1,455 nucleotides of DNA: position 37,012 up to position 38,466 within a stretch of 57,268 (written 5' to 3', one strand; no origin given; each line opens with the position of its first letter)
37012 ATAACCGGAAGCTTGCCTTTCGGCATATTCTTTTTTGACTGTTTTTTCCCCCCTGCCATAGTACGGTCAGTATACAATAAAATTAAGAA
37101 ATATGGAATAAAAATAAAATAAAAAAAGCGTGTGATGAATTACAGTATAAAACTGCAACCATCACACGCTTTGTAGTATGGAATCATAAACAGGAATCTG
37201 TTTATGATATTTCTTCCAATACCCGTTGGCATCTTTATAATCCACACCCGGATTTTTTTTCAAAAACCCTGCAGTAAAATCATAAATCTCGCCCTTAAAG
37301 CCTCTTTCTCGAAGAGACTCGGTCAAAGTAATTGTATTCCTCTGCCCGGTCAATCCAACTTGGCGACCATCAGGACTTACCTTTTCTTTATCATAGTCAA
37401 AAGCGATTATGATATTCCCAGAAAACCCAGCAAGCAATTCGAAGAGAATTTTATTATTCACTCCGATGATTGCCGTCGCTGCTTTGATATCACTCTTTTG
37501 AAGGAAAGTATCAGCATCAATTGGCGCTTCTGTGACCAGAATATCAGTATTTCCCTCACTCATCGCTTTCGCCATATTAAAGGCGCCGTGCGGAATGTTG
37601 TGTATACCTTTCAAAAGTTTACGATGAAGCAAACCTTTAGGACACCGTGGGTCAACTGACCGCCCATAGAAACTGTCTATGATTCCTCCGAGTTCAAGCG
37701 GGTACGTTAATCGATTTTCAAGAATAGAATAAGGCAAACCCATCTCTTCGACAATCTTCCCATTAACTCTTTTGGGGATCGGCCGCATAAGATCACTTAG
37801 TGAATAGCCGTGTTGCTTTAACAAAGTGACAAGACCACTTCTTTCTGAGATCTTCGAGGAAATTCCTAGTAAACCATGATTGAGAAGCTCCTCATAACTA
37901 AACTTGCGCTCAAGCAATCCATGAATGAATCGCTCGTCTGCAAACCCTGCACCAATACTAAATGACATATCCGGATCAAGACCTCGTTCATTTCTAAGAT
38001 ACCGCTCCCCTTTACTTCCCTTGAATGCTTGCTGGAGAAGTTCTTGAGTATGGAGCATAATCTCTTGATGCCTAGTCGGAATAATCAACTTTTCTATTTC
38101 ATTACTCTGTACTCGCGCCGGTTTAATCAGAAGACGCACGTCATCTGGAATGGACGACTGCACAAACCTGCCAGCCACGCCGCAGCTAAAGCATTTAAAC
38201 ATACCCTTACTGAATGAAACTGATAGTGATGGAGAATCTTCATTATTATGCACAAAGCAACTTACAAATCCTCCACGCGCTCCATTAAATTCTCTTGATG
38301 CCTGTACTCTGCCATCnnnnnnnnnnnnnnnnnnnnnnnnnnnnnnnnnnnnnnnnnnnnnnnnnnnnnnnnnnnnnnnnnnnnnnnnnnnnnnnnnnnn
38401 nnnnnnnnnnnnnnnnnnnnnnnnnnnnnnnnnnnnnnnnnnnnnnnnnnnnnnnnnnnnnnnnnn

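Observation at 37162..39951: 929-aa fusion of a RecB-like PD-(D/E)xK nuclease with a DnaG-type primase core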

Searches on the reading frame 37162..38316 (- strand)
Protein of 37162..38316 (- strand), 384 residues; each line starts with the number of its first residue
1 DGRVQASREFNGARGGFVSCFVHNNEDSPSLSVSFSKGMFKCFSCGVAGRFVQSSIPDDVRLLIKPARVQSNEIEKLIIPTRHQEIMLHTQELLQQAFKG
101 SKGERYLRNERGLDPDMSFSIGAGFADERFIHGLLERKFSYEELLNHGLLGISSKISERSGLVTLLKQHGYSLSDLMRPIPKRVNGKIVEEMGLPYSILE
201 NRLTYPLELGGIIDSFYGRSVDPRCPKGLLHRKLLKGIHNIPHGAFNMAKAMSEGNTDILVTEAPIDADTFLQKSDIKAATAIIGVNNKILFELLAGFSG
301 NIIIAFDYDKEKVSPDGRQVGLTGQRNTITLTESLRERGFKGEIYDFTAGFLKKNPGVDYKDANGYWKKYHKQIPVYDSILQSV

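Call 65: find_homologous_proteins(query=A4, max_evalue=0.00001)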
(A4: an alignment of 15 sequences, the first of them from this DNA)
Query A4 (15 sequences) (382 aa, profile of the alignment): 22 proteins with E <= 0.00001 among 8000 candidates.
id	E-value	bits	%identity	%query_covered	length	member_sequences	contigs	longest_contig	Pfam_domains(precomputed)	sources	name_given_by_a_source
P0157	4.4e-18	84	36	9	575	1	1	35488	PF08278.17,PF08275.18,PF13155.13,PF01807.26,PF13662.13,PF10410.15,PF01751.29,PF13362.13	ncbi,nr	ncbi:MAG: DNA primase [Gammaproteobacteria bacterium]|nr:MAG: DNA primase [Gammaproteobacteria bacte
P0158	1.5e-15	75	26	76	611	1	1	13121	PF08275.18,PF13155.13,PF01807.26,PF13662.13,PF10410.15,PF01751.29,PF13362.13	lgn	-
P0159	4.6e-14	70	23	81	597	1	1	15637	PF08275.18,PF13155.13,PF01807.26,PF13662.13,PF10410.15,PF01751.29,PF13362.13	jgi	jgi:DNA primase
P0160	1.2e-13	69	23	84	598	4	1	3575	PF08275.18,PF13155.13,PF01807.26,PF13662.13,PF10410.15,PF01751.29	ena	-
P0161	2.2e-13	68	23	77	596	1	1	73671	PF08275.18,PF13155.13,PF01807.26,PF13662.13,PF01751.29,PF13362.13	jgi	-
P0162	1.8e-12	65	19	77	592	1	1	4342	PF08275.18,PF13155.13,PF01807.26,PF13662.13,PF10410.15,PF01751.29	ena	-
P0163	4.8e-12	64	25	84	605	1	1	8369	PF08275.18,PF13155.13,PF01807.26,PF13662.13,PF10410.15,PF01751.29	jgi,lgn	jgi:DNA primase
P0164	6.7e-12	63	27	29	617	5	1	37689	PF08275.18,PF13155.13,PF01807.26,PF13662.13,PF10410.15,PF01751.29,PF13362.13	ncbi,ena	-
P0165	1.1e-10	59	26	46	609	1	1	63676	PF08275.18,PF13155.13,PF01807.26,PF13662.13,PF10410.15,PF01751.29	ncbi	-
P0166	1.4e-10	59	29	35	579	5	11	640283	PF08275.18,PF13155.13,PF01807.26,PF13662.13,PF01751.29,PF13362.13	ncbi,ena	-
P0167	1.4e-10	59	61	9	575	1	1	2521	PF08275.18,PF13155.13,PF01807.26,PF13662.13,PF01751.29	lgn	-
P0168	1.6e-10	59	24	85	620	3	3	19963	PF08275.18,PF13155.13,PF01807.26,PF13662.13,PF10410.15,PF01751.29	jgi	jgi:DNA primase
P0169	2.7e-10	58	23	58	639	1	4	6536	PF08275.18,PF13155.13,PF01807.26,PF13662.13,PF01751.29,PF13362.13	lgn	-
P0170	1.5e-9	56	42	10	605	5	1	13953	PF08275.18,PF13155.13,PF01807.26,PF13662.13,PF10410.15,PF01751.29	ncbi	ncbi:MAG TPA: DNA primase [Blastocatellia bacterium]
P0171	3.3e-9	54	23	84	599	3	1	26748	PF08275.18,PF13155.13,PF01807.26,PF13662.13,PF10410.15,PF01751.29,PF13362.13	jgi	jgi:DNA primase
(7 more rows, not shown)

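Call 82: search_dna_similar(query=window:37162-38316:-, collection=phages, mode=protein, max_evalue=0.001, max_rows=10)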
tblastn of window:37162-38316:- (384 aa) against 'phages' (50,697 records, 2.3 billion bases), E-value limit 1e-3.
Records with a match: 12; places in all: 12; records where one place covers at least 80% of the query: 1.
Best place of each record, by identity: <60% 12.
By first word of the organism name: Helicobacter 9; Bacteriophage 2; Thermus 1.
By host as written in the record: Helicobacter pylori 9; - 1; Helicobacter cetorum 1; Thermus thermophilus HB8 1.
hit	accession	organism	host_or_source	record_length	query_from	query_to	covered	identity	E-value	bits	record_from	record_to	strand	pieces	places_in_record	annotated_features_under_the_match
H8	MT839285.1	Bacteriophage sp.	human fecal samples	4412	17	344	85%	22.4%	4e-7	58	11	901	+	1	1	record has no annotation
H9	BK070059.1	Bacteriophage sp.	Helicobacter cetorum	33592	4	151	39%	28.1%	2e-4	50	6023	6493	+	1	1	DNA primase DnaG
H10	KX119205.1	Helicobacter phage DeM53M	Helicobacter pylori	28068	15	151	36%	29.9%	2e-5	52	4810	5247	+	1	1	DNA primase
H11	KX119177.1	Helicobacter phage SwA626G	Helicobacter pylori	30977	15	151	36%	29.1%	3e-5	52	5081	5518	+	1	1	DNA primase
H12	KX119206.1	Helicobacter phage UKEN32U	Helicobacter pylori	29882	15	151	36%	29.1%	3e-4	49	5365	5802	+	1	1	DNA primase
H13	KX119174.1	Helicobacter phage UKEN31U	Helicobacter pylori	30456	15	151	36%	29.1%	3e-4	49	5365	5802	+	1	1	DNA primase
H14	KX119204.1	Helicobacter phage Sw577G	Helicobacter pylori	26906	15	151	36%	28.4%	3e-4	49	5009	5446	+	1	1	DNA primase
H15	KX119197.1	Helicobacter phage PtB92G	Helicobacter pylori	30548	15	151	36%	27.7%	3e-4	49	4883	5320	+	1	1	DNA primase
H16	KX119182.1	Helicobacter phage Is3180G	Helicobacter pylori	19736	13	151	36%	27.1%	3e-4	49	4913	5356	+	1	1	DNA primase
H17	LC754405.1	Thermus phage MN1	Thermus thermophilus HB8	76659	14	125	29%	33.6%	2e-4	50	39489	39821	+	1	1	dnaG: DNA primase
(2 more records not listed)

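Call 84: search_solved_structures(query=A4, max_evalue=0.001, show_alignments=1)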
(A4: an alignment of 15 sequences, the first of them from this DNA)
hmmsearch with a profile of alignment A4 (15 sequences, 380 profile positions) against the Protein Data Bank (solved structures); distinct sequences matched with E-value up to 0.001: 9.
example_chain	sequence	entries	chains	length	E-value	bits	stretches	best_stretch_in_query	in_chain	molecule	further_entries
2au3_A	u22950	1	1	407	6.3e-19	71.5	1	16-134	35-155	DNA primase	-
5vaz_A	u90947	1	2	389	4.5e-10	42.4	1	169-312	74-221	DNA primase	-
1d0q_A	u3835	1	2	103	4.9e-08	35.6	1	17-49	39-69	DNA PRIMASE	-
1eqn_A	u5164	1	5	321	1.2e-07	34.4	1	168-313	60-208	DNA PRIMASE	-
1dd9_A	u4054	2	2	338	1.2e-07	34.4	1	168-313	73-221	DNA PRIMASE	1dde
3b39_A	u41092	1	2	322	1.5e-07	34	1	168-313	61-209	DNA primase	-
4e2k_A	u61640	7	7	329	8.9e-07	31.5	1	191-335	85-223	DNA primase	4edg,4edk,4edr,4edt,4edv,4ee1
5guj_A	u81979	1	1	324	1.1e-06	31.2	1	136-339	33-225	DNA primase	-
5w33_A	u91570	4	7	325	0.00034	23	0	103-154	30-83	DNA primase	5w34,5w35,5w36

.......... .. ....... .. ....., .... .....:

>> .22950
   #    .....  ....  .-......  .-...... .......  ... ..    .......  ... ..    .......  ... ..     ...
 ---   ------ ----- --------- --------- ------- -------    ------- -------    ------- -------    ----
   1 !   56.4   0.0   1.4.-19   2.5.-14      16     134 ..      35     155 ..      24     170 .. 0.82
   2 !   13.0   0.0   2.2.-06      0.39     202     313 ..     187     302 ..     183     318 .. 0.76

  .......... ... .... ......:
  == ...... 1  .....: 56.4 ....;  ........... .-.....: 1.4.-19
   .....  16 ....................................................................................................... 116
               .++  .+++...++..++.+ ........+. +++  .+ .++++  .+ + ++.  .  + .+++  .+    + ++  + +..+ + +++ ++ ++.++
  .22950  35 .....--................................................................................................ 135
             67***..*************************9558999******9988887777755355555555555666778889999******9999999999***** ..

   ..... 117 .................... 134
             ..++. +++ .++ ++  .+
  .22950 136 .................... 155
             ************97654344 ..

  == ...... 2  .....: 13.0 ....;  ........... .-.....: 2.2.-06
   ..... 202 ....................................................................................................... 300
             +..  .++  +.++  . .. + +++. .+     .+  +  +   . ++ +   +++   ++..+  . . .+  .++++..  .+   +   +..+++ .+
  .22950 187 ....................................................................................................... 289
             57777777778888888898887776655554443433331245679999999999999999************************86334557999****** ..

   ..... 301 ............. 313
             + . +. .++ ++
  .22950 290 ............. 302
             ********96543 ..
